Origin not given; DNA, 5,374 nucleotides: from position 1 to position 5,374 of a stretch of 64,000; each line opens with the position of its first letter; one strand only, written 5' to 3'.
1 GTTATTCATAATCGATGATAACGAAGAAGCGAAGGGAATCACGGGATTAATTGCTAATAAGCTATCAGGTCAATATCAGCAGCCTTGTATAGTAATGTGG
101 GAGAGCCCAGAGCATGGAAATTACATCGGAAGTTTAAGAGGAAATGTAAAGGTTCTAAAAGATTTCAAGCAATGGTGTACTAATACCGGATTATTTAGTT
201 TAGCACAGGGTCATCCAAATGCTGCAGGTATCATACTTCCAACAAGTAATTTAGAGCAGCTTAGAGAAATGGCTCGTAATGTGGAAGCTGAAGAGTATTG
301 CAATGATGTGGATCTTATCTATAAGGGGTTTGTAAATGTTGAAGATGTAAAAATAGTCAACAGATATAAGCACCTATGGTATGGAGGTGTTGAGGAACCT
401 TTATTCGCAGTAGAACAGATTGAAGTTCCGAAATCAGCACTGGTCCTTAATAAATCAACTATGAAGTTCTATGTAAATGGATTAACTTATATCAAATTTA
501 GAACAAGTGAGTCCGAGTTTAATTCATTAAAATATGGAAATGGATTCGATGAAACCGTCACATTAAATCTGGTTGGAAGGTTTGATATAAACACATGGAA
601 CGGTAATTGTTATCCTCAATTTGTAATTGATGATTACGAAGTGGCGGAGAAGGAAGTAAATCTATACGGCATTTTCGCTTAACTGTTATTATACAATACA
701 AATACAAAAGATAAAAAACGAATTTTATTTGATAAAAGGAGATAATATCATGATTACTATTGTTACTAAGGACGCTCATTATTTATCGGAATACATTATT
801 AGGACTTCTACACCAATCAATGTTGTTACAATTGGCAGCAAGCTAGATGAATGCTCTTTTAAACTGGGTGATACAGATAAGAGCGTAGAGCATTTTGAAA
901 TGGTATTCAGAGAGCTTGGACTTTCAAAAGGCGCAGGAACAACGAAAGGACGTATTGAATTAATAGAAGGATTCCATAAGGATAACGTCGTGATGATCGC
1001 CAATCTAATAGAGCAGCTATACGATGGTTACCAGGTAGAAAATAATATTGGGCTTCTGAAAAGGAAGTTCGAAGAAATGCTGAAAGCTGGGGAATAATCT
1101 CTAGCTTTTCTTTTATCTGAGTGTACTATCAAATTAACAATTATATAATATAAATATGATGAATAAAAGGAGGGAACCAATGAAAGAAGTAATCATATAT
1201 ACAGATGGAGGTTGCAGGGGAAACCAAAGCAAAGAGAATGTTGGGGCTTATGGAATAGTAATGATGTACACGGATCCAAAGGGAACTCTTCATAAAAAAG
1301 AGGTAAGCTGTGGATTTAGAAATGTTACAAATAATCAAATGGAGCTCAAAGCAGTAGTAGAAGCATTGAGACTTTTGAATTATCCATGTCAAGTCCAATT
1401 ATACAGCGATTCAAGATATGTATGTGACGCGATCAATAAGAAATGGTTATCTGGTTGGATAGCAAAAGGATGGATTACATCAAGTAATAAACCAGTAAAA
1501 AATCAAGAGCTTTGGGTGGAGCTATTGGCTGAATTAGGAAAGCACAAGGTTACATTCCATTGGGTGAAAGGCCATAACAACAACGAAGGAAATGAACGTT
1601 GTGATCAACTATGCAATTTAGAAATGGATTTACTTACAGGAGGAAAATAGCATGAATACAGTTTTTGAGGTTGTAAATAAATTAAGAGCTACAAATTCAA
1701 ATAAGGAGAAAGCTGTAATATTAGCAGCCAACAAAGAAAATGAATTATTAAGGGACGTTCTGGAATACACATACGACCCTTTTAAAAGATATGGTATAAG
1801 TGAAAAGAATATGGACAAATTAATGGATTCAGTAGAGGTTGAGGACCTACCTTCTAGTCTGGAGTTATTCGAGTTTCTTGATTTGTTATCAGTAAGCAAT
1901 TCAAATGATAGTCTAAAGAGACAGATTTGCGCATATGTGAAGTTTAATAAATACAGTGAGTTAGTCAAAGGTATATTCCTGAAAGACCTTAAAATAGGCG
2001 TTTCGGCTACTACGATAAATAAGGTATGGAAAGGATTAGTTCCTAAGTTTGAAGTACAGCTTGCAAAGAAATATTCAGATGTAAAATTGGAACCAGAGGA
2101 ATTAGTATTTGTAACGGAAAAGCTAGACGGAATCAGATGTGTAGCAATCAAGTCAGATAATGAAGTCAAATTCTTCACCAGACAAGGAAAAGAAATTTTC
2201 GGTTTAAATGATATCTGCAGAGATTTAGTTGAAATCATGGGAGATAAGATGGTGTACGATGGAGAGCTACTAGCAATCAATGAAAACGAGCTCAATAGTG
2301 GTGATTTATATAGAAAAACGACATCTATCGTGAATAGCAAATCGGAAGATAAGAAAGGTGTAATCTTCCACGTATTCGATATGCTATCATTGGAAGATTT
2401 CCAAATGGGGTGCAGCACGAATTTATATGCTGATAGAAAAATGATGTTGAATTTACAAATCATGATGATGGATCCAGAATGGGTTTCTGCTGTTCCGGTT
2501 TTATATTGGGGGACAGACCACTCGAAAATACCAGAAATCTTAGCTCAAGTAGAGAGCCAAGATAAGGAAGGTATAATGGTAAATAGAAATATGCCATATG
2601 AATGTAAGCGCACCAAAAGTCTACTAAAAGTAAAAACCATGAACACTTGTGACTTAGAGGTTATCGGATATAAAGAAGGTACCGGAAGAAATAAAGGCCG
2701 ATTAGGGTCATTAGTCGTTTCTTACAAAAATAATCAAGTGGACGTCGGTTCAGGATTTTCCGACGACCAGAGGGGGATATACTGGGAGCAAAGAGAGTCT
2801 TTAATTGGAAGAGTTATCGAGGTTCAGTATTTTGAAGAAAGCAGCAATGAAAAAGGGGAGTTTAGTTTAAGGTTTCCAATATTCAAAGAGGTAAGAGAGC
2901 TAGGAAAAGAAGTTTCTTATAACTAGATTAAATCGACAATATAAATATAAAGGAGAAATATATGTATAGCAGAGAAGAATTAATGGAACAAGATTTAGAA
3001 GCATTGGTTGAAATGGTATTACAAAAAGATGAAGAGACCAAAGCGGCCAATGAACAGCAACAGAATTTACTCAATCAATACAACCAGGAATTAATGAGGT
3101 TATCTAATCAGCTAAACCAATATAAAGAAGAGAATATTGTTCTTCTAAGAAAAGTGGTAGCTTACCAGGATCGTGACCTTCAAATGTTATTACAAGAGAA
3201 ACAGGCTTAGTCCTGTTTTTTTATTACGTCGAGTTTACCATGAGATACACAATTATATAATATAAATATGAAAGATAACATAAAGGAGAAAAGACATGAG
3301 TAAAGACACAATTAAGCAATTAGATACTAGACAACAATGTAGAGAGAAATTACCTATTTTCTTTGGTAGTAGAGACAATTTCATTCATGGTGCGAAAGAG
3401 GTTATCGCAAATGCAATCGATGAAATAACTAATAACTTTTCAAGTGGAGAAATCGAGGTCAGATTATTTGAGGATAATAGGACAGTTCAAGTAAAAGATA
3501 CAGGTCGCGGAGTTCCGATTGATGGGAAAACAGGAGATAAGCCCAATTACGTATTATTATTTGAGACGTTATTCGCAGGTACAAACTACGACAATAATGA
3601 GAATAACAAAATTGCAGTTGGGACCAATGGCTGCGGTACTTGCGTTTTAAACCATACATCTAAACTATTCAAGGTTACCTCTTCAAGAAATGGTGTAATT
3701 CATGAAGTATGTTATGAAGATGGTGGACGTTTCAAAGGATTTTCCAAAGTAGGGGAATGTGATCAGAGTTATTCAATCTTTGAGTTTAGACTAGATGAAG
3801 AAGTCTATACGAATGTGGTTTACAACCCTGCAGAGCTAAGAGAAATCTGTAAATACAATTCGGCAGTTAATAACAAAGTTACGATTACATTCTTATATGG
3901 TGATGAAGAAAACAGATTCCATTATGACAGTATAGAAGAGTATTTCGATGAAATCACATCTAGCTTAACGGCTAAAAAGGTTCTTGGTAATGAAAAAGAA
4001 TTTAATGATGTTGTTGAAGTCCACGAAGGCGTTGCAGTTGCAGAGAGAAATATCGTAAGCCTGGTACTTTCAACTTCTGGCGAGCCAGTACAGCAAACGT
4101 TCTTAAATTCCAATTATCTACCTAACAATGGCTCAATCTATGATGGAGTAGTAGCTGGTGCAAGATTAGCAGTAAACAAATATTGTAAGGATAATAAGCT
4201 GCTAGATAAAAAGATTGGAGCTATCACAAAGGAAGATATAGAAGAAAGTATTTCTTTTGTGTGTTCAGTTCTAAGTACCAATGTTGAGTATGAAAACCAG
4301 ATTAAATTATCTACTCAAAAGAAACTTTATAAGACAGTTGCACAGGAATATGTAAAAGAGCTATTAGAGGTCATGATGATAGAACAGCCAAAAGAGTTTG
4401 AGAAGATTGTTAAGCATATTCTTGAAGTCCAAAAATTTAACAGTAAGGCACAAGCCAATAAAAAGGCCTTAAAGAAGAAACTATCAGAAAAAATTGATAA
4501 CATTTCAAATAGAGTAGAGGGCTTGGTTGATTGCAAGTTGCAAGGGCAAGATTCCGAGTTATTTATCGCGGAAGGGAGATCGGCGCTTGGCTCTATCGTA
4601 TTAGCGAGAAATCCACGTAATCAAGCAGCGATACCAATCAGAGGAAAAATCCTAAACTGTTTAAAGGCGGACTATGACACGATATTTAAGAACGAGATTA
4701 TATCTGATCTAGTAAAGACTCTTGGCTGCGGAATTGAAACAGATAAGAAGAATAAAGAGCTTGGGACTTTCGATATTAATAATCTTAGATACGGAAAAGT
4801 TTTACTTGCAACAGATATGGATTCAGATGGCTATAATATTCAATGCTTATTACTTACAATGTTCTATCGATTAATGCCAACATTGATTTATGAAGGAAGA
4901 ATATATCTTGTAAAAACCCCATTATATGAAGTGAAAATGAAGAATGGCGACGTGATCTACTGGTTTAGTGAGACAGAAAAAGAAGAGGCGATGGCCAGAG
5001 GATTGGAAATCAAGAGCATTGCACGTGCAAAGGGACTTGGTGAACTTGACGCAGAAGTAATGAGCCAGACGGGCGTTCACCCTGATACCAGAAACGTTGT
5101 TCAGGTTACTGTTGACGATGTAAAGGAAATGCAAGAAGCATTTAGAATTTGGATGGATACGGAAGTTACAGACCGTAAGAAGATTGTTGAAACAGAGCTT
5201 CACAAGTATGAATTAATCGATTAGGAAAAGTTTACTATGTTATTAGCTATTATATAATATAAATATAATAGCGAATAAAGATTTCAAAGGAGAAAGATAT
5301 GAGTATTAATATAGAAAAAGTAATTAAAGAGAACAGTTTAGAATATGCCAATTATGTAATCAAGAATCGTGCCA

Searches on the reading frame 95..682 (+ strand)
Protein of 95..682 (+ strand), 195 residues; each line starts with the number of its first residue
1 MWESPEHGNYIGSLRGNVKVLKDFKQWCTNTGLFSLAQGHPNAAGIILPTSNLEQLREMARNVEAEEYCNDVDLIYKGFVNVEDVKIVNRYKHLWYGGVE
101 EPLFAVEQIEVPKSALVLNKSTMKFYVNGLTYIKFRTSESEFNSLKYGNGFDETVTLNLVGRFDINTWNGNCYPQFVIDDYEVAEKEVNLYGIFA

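Call 24: search_protein_families(library=pfam, proteins=[window:95-682:+], max_evalue=0.001)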
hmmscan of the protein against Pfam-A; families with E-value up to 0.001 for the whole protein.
window:95-682:+ (195 aa): 1 family
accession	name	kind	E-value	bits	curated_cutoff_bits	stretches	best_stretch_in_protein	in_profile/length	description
PF17768.7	RecJ_OB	-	1.2e-07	32.2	27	1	98-180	27-107/107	RecJ OB domain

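Call 87: find_encoding_contigs(protein=window:95-682:+, flank=10000, max_places=2)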
Protein window:95-682:+ (195 aa): 1 contig read that carries it; 1 place shown.
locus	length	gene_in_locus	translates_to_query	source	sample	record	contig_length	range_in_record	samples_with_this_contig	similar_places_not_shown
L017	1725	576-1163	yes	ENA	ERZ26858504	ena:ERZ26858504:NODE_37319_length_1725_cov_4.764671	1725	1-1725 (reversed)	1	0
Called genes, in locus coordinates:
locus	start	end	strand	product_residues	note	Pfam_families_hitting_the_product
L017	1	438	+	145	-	?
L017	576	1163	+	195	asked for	PF17768:RecJ_OB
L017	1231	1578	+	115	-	-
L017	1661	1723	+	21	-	?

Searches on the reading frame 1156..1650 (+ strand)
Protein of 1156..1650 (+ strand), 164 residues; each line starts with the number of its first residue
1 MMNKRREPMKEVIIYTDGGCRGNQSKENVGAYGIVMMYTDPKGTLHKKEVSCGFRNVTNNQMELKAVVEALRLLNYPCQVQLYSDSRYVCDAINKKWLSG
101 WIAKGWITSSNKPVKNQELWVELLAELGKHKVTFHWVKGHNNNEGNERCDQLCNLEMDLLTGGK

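Call 24: search_protein_families(library=pfam, proteins=[window:1156-1650:+], max_evalue=0.001)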
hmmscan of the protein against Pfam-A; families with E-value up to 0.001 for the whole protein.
window:1156-1650:+ (164 aa): 1 family
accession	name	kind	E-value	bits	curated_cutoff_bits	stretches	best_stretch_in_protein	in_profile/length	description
PF00075.30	RNase_H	-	2.1e-40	138.6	25.8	1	10-153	2-136/141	RNase H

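Call 89: find_encoding_contigs(protein=window:1156-1650:+, flank=10000, max_places=1)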
Protein window:1156-1650:+ (164 aa): no gene with exactly this product is on record in the collection.

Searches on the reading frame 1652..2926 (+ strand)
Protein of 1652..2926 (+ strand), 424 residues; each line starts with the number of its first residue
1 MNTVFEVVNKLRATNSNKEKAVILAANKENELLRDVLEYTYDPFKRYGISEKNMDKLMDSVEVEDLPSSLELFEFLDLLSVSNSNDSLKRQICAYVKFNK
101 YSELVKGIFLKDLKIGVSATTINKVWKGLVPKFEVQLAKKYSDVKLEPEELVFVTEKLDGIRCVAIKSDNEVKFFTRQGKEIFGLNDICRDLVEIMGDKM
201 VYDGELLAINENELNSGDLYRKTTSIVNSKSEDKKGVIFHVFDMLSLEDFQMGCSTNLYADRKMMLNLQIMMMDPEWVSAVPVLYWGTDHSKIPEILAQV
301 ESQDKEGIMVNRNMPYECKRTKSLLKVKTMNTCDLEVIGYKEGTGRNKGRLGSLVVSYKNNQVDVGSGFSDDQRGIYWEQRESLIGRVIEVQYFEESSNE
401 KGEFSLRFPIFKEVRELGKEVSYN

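Call 24: search_protein_families(library=pfam, proteins=[window:1652-2926:+], max_evalue=0.001)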
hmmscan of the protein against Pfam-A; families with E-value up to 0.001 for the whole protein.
window:1652-2926:+ (424 aa): 3 families
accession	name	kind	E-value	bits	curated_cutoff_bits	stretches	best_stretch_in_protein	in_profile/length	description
PF01068.26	DNA_ligase_A_M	-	3.4e-16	60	26.2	1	137-328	3-204/204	ATP dependent DNA ligase domain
PF14743.12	DNA_ligase_OB_2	-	1.5e-15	57.4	28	1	342-415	1-66/66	DNA ligase OB-like domain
PF09414.15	RNA_ligase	-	4.1e-05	24.2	27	1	152-328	3-171/171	RNA ligase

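Call 90: find_encoding_contigs(protein=window:1652-2926:+, flank=10000, max_places=1)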
Protein window:1652-2926:+ (424 aa): 16 contigs read that carry it; 1 place shown.
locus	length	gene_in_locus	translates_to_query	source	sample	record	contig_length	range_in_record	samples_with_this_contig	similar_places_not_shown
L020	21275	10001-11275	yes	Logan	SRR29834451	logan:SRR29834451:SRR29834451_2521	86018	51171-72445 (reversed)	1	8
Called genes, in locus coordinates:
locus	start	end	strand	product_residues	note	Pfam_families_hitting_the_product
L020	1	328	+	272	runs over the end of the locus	PF00303:Thymidylat_synt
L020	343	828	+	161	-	PF00383:dCMP_cyt_deam_1, PF14437:MafB19-deam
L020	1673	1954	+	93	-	-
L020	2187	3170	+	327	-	PF13479:AAA_24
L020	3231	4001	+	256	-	PF07486:Hydrolase_2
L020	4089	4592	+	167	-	PF26927:Phage_SPbeta_YorH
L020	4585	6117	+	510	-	PF03796:DnaB_C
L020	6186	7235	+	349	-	-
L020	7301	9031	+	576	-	PF01368:DHH, PF02272:DHHA1 (weak), PF17768:RecJ_OB (weak)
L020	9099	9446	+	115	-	-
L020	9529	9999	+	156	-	PF00075:RNase_H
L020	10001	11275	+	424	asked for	PF01068:DNA_ligase_A_M, PF14743:DNA_ligase_OB_2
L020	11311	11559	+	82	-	-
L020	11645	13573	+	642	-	PF02518:HATPase_c (faint), PF00204:DNA_gyraseB, PF01751:Toprim, PF00986:DNA_gyraseB_C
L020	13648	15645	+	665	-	PF00521:DNA_topoisoIV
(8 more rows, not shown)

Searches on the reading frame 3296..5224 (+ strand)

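Call 24: search_protein_families(library=pfam, proteins=[window:3296-5224:+], max_evalue=0.001)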
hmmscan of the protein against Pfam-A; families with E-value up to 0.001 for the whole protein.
window:3296-5224:+ (642 aa): 4 families
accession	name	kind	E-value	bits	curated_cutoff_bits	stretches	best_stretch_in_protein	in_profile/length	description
PF00204.31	DNA_gyraseB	-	7e-15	55.4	27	1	213-390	2-172/173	DNA gyrase B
PF01751.28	Toprim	-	1.9e-14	54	23.1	1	421-537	1-92/96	Toprim domain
PF00986.26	DNA_gyraseB_C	-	6e-13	49.2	29.8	1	574-631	5-62/63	DNA gyrase B subunit, carboxyl terminus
PF02518.31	HATPase_c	-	2.2e-05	25.3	26.4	1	31-120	8-82/111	Histidine kinase-, DNA gyrase B-, and HSP90-like ATPase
